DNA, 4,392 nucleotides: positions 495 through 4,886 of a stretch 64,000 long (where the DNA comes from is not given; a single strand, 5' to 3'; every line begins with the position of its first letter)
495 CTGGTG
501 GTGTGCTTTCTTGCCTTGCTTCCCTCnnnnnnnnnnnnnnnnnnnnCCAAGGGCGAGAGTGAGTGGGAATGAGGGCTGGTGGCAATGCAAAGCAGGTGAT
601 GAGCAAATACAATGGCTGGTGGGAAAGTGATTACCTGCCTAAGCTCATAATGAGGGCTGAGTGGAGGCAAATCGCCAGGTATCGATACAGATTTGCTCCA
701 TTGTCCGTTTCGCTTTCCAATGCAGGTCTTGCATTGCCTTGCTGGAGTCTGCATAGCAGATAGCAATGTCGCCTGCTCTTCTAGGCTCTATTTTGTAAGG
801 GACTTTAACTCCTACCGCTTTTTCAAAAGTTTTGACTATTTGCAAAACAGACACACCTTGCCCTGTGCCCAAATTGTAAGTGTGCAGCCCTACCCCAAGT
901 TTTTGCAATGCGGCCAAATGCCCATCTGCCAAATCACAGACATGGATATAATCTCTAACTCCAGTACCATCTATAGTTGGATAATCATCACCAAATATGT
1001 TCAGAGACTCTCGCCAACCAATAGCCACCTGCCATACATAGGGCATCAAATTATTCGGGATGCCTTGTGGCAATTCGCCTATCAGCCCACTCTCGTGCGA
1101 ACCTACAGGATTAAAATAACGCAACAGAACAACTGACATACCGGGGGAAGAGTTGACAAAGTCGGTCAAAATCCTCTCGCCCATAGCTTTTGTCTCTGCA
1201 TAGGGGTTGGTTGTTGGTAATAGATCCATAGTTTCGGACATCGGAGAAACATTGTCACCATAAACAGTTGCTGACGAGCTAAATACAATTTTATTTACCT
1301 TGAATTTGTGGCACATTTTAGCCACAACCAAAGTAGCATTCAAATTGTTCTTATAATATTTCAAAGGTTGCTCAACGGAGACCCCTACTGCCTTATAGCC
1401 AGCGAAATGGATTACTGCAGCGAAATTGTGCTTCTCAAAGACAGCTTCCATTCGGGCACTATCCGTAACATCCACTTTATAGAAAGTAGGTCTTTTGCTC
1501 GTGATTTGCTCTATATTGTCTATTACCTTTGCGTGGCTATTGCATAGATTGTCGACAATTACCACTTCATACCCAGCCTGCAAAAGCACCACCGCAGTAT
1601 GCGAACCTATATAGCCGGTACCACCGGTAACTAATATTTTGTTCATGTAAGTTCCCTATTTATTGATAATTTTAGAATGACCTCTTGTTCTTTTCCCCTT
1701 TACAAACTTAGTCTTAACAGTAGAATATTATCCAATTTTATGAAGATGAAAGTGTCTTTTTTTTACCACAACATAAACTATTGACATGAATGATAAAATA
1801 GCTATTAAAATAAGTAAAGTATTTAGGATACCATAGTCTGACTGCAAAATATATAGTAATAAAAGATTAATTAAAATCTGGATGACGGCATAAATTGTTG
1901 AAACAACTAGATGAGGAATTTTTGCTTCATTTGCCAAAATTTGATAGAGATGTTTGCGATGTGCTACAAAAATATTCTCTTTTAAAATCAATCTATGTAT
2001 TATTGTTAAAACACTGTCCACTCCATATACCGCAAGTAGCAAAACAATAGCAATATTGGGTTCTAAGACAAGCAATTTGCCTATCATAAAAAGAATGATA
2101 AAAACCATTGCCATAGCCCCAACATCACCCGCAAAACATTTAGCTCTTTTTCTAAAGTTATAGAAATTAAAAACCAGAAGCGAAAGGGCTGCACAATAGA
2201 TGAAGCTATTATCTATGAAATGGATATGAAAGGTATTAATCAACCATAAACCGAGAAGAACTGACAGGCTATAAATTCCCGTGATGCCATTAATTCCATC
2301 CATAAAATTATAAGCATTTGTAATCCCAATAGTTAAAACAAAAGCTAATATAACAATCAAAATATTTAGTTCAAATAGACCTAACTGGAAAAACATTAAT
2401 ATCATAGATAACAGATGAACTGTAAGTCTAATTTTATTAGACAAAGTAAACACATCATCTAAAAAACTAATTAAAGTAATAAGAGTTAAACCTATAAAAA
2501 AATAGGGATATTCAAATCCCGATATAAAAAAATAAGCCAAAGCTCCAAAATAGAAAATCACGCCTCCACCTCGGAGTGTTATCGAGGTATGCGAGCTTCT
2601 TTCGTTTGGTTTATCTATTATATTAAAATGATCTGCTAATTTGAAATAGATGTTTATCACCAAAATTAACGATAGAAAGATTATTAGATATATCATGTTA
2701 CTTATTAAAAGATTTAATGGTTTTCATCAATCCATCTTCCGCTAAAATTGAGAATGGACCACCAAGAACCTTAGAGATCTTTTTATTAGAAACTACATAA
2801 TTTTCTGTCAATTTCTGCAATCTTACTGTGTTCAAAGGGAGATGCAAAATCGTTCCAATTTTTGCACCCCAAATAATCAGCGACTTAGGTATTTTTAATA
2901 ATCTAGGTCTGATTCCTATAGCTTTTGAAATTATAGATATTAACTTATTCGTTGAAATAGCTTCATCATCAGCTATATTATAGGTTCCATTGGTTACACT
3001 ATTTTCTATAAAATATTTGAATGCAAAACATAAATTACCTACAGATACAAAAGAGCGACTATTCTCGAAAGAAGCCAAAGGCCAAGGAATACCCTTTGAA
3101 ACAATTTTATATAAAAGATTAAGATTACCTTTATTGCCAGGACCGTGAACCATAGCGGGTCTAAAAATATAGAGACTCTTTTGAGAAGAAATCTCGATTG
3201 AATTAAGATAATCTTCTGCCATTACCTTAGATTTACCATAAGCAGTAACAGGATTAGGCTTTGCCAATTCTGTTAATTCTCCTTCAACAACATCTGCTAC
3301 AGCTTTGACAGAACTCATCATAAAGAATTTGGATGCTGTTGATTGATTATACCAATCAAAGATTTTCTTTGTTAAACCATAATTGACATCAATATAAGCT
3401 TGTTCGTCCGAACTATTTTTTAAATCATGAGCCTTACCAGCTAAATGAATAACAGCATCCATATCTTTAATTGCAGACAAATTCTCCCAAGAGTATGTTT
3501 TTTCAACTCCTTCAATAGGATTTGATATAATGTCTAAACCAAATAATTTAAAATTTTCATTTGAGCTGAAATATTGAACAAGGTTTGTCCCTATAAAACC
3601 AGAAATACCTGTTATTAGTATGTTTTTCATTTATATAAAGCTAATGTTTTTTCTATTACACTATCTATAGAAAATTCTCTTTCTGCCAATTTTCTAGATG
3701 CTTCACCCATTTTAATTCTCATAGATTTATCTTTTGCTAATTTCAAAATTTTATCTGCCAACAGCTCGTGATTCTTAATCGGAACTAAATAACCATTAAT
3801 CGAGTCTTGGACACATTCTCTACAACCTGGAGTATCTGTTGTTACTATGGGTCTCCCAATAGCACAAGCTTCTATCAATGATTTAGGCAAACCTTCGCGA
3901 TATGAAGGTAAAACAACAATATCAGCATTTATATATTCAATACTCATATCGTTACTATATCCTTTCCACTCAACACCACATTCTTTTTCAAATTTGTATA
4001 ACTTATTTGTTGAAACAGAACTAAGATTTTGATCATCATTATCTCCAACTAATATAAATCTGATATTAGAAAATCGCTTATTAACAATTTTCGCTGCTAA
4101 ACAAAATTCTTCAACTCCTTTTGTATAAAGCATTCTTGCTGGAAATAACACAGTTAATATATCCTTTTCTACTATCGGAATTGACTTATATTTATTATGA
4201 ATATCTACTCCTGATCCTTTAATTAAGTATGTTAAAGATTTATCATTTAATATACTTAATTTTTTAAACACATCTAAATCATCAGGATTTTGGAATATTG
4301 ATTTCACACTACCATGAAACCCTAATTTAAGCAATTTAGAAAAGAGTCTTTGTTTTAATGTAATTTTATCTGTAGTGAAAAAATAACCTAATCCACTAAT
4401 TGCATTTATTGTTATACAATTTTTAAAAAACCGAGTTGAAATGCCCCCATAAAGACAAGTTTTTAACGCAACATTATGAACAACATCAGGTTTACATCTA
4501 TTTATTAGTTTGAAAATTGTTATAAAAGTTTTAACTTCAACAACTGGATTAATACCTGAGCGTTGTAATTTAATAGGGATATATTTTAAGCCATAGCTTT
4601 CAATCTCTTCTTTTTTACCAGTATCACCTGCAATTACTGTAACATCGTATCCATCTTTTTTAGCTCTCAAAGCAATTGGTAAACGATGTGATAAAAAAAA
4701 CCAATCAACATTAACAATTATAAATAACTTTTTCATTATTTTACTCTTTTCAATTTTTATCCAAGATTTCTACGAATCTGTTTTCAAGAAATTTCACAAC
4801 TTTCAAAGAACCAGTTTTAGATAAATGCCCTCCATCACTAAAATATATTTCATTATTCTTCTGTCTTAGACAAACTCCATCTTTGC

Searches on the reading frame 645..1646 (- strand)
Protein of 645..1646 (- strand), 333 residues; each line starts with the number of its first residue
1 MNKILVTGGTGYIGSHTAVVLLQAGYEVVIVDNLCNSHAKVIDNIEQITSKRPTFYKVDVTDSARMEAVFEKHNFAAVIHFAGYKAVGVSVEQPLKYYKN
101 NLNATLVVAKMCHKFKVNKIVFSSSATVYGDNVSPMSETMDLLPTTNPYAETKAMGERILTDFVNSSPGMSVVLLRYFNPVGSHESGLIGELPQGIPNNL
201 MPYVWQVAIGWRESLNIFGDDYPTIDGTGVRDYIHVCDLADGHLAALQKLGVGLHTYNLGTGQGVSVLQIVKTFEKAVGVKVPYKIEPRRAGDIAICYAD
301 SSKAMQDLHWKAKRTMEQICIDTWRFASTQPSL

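Call 18: list_cluster_members(proteins=[P0001, window:645-1646:-, window:1728-2696:-, window:27935-29236:-, window:26895-27905:-, window:7019-8197:-])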
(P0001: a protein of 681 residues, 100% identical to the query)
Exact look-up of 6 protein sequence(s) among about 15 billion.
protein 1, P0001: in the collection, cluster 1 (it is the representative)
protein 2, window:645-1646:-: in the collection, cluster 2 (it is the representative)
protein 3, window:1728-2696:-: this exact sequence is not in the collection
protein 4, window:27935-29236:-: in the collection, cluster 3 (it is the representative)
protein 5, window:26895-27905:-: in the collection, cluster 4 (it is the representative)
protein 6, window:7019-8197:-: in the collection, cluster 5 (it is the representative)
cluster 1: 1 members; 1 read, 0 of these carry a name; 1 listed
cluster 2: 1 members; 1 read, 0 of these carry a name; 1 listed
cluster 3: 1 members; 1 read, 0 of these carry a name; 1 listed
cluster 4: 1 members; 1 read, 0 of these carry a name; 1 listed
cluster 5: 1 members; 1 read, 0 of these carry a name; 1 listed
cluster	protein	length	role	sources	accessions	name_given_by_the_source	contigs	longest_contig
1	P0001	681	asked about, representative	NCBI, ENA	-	-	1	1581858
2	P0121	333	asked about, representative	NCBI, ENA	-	-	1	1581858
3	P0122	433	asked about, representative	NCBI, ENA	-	-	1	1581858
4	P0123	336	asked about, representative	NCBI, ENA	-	-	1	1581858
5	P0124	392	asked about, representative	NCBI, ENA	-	-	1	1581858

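Call 46: search_protein_families(library=ncbifam, proteins=[window:645-1646:-], max_evalue=0.00001)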
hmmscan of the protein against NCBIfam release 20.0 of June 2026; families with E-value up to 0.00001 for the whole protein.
window:645-1646:- (333 aa): 33 families (the best 25 are shown)
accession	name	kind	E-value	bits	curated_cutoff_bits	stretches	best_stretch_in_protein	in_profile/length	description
NF007956.0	PRK10675.1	subfamily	4.7e-130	433.6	394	1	3-331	2-333/338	UDP-glucose 4-epimerase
TIGR01179.1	galE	equivalog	1e-126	422.3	262.3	1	3-331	1-329/332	UDP-glucose 4-epimerase GalE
TIGR01181.1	dTDP_gluc_dehyt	equivalog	8e-32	110.6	365.1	1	3-322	1-306/321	dTDP-glucose 4,6-dehydratase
TIGR02197.1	heptose_epim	equivalog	2.9e-28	98.9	274.6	1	4-286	1-270/316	ADP-glyceromanno-heptose 6-epimerase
TIGR04180.1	EDH_00030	hypoth_equivalog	4.6e-27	94.9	475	1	4-313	1-295/297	NAD-dependent 4,6-dehydratase LegB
TIGR03466.1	HpnA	hypoth_equivalog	7.7e-18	64.4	367.65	1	3-185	2-175/327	hopanoid-associated sugar epimerase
NF007490.0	PRK10084.1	subfamily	1.5e-16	60.3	649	1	3-319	2-326/361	dTDP-glucose 4,6-dehydratase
NF007582.0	PRK10217.1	equivalog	2.9e-16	59.5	698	1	1-277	1-269/355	dTDP-glucose 4,6-dehydratase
TIGR02622.1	CDP_4_6_dhtase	equivalog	4.8e-16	58.8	278.45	1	2-166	5-171/352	CDP-glucose 4,6-dehydratase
NF043036.1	ErythonDh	equivalog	1.4e-14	54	325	1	3-164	2-164/321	D-erythronate dehydrogenase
TIGR01214.1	rmlD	equivalog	1.2e-12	47.6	224.05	1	3-163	1-138/285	dTDP-4-dehydrorhamnose reductase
NF047922.1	GDPFucSynFcl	equivalog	1.7e-12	47.4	500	1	56-324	35-298/308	GDP-L-fucose synthase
NF042422.1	oxyalk_red_OleD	equivalog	1.2e-10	41.3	580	1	3-279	2-251/329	2-alkyl-3-oxoalkanoate reductase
NF008872.0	PRK11908.1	equivalog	2.3e-10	40.1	294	1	1-184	1-183/349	bifunctional UDP-4-keto-pentose/UDP-xylose synthase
NF008360.0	PRK11150.1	equivalog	2.8e-10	39.9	452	1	4-271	2-247/310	ADP-glyceromanno-heptose 6-epimerase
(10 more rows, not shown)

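Call 48: find_homologous_proteins(query=window:645-1646:-, max_evalue=1e-60)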
Query window:645-1646:- (333 aa): 8000 proteins with E <= 1e-60 among 8000 candidates; the best 120 are listed.
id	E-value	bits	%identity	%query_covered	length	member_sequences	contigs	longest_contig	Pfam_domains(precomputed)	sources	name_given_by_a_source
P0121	7.0e-224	760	100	100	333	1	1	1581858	PF08659.17,PF04321.24,PF16363.12,PF02719.22,PF05368.20,PF01073.26,PF07993.19,PF13460.13,PF00106.32,PF01370.28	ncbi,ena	-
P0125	1.1e-145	503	68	100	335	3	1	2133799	PF04321.24,PF16363.12,PF02719.22,PF01073.26,PF07993.19,PF13460.13,PF00106.32,PF01370.28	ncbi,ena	-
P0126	9.1e-143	494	68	97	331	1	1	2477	PF08659.17,PF04321.24,PF16363.12,PF02719.22,PF05368.20,PF01073.26,PF07993.19,PF13460.13,PF00106.32,PF01370.28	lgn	-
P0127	7.4e-142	491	67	97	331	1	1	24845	PF08659.17,PF04321.24,PF16363.12,PF02719.22,PF05368.20,PF13561.13,PF01073.26,PF07993.19,PF13460.13,PF00106.32,PF01370.28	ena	-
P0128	1.1e-141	490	66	97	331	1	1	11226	PF08659.17,PF04321.24,PF16363.12,PF02719.22,PF01073.26,PF07993.19,PF13460.13,PF00106.32,PF01370.28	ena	-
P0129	1.8e-141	489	66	97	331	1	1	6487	PF08659.17,PF04321.24,PF16363.12,PF02719.22,PF05368.20,PF01073.26,PF07993.19,PF13460.13,PF00106.32,PF01370.28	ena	-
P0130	4.5e-141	488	66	97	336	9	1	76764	PF08659.17,PF04321.24,PF16363.12,PF02719.22,PF05368.20,PF01073.26,PF07993.19,PF13460.13,PF00106.32,PF01370.28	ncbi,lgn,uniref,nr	ncbi:UDP-glucose 4-epimerase [Hathewaya proteolytica DSM 3090]|uniref:UDP-glucose 4-epimerase n=2 Ta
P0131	1.2e-140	487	65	97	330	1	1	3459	PF08659.17,PF04321.24,PF16363.12,PF02719.22,PF05368.20,PF13561.13,PF01073.26,PF07993.19,PF13460.13,PF00106.32,PF01370.28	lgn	-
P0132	1.7e-140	486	65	97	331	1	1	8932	PF08659.17,PF04321.24,PF16363.12,PF02719.22,PF01073.26,PF07993.19,PF13460.13,PF00106.32,PF01370.28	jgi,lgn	-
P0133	1.7e-140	486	66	97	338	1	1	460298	PF08659.17,PF04321.24,PF16363.12,PF02719.22,PF05368.20,PF01073.26,PF07993.19,PF13460.13,PF00106.32,PF01370.28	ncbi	-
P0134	4.0e-140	485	65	97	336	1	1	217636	PF08659.17,PF04321.24,PF16363.12,PF02719.22,PF05368.20,PF01073.26,PF13460.13,PF00106.32,PF01370.28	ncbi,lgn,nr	ncbi:UDP-glucose 4-epimerase GalE [Bacillus sp. MKU004]|nr:UDP-glucose 4-epimerase GalE [Bacillus sp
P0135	5.9e-140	484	64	99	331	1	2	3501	PF08659.17,PF04321.24,PF16363.12,PF02719.22,PF13561.13,PF01073.26,PF07993.19,PF00106.32,PF01370.28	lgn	-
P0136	5.9e-140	484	66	97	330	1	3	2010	PF08659.17,PF04321.24,PF16363.12,PF02719.22,PF01073.26,PF07993.19,PF13460.13,PF00106.32,PF01370.28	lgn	-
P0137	1.0e-139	484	66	97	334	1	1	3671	PF08659.17,PF04321.24,PF16363.12,PF02719.22,PF13561.13,PF01073.26,PF07993.19,PF13460.13,PF00106.32,PF01370.28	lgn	-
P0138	1.1e-139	483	66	97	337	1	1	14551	PF08659.17,PF04321.24,PF16363.12,PF02719.22,PF05368.20,PF13561.13,PF01073.26,PF13460.13,PF00106.32,PF01370.28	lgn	-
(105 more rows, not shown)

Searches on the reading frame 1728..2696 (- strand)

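Call 46: search_protein_families(library=ncbifam, proteins=[window:1728-2696:-], max_evalue=0.00001)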
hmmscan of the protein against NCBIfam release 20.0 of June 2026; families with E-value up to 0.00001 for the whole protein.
window:1728-2696:- (322 aa): 1 family
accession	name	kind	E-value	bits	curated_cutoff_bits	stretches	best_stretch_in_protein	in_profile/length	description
TIGR02380.1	ECA_wecA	exception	3e-15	56.2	326.05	1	4-312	5-333/346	UDP-N-acetylglucosamine--undecaprenyl-phosphate N-acetylglucosaminephosphotransferase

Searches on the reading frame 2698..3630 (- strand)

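Call 46: search_protein_families(library=ncbifam, proteins=[window:2698-3630:-], max_evalue=0.00001)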
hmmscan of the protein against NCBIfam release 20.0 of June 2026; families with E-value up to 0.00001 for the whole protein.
window:2698-3630:- (310 aa): 11 families
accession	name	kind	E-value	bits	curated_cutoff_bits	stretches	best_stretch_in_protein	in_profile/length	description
TIGR02197.1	heptose_epim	equivalog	1.3e-13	50.8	274.6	1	4-248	1-272/316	ADP-glyceromanno-heptose 6-epimerase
TIGR01777.1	yfcH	hypoth_equivalog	2.8e-12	46.8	207.35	1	4-252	1-254/292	TIGR01777 family oxidoreductase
TIGR01181.1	dTDP_gluc_dehyt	equivalog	1.2e-10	41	365.1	1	51-243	68-266/321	dTDP-glucose 4,6-dehydratase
TIGR01179.1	galE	equivalog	1e-09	37.7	262.3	1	4-159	2-174/332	UDP-glucose 4-epimerase GalE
TIGR01746.1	Thioester-redct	subfamily_domain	7.3e-09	35.3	213.35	1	47-236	81-279/371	thioester reductase domain-containing protein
TIGR03466.1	HpnA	hypoth_equivalog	3.4e-08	32.8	367.65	1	3-259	2-267/327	hopanoid-associated sugar epimerase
NF047837.1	UDPAcbARedWbcJ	equivalog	1.3e-07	30.9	500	1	3-172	2-144/372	UDP-2-acetamido-2,6-beta-L-arabino-hexul-4-ose reductase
TIGR04180.1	EDH_00030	hypoth_equivalog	1.5e-07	30.8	475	0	52-240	66-258/297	NAD-dependent 4,6-dehydratase LegB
NF005539.0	PRK07201.1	equivalog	2.7e-06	26.4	549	0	49-171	70-187/657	SDR family oxidoreductase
TIGR01214.1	rmlD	equivalog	7.6e-06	25.2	224.05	0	4-169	2-158/285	dTDP-4-dehydrorhamnose reductase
NF008360.0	PRK11150.1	equivalog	8.3e-06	25.2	452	0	55-229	67-245/310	ADP-glyceromanno-heptose 6-epimerase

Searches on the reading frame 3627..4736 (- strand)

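Call 46: search_protein_families(library=ncbifam, proteins=[window:3627-4736:-], max_evalue=0.00001)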
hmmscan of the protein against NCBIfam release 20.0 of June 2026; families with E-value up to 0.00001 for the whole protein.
window:3627-4736:- (369 aa): 27 families (the best 25 are shown)
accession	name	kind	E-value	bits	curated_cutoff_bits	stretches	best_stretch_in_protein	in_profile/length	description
TIGR03088.1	stp2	hypoth_equivalog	8.4e-26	90.9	409.05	1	208-369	213-371/374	TIGR03088 family PEP-CTERM/XrtA system glycosyltransferase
NF041876.1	EPS_EpsE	equivalog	1.6e-21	77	400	1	173-358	191-383/389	exopolysaccharide biosynthesis GT4 family glycosyltransferase EpsE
NF038229.1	Glyco4_Geo_Pelo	equivalog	1.9e-20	73.2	400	1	185-369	153-334/338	GPMC system family 4 glycosyltransferase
TIGR04157.1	glyco_rSAM_CFB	subfamily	1.6e-16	60.3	400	1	185-368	220-406/406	TIGR04157 family glycosyltransferase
TIGR03999.1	thiol_BshA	equivalog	5.8e-16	58.4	273.7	1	217-369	223-371/375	N-acetyl-alpha-D-glucosaminyl L-malate synthase BshA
TIGR02149.1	glgA_Coryne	subfamily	6.7e-16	58.4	302.4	1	189-369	200-388/391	glycogen synthase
NF038295.1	EPS_HpsP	equivalog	3e-14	52.8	550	1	188-369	202-385/388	hormogonium polysaccharide biosynthesis glycosyltransferase HpsP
NF011726.0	PRK15179.1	equivalog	4e-14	51.8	733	1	215-368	539-691/694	Vi polysaccharide biosynthesis protein TviE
NF047880.1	glyco_SdgA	exception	6.6e-14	51.3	800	1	179-363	301-482/488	serine-aspartate repeat adhesin O-glycosyltransferase SdgA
NF050056.1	ProtGlycPglH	equivalog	8.2e-14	51.4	600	1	195-367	181-349/354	GalNAc-alpha-(1->4)-GalNAc-alpha-(1->3)-diNAcBac-PP-undecaprenol alpha-1,4-N-acetyl-D-galactosaminyltransferase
TIGR03449.1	mycothiol_MshA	equivalog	1.5e-13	50.5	462.5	1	216-369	244-401/406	D-inositol-3-phosphate glycosyltransferase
NF047684.1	TeichurnBiosyTuaC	equivalog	1.6e-13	50.3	550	1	194-359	220-377/391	teichuronic acid biosynthesis protein TuaC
NF047881.1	glyco_SdgB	exception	5.6e-12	45.1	800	1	222-363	350-488/496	serine-aspartate repeat adhesin O-glycosyltransferase SdgB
NF046085.1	XrtY_assoc_Gly1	equivalog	1e-11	44.3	400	1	170-369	189-382/387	XrtY-associated glycosyltransferase XYAG1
NF012028.0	PRK15484.1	subfamily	3.8e-09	36.1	618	1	190-363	190-370/380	lipopolysaccharide N-acetylglucosaminyltransferase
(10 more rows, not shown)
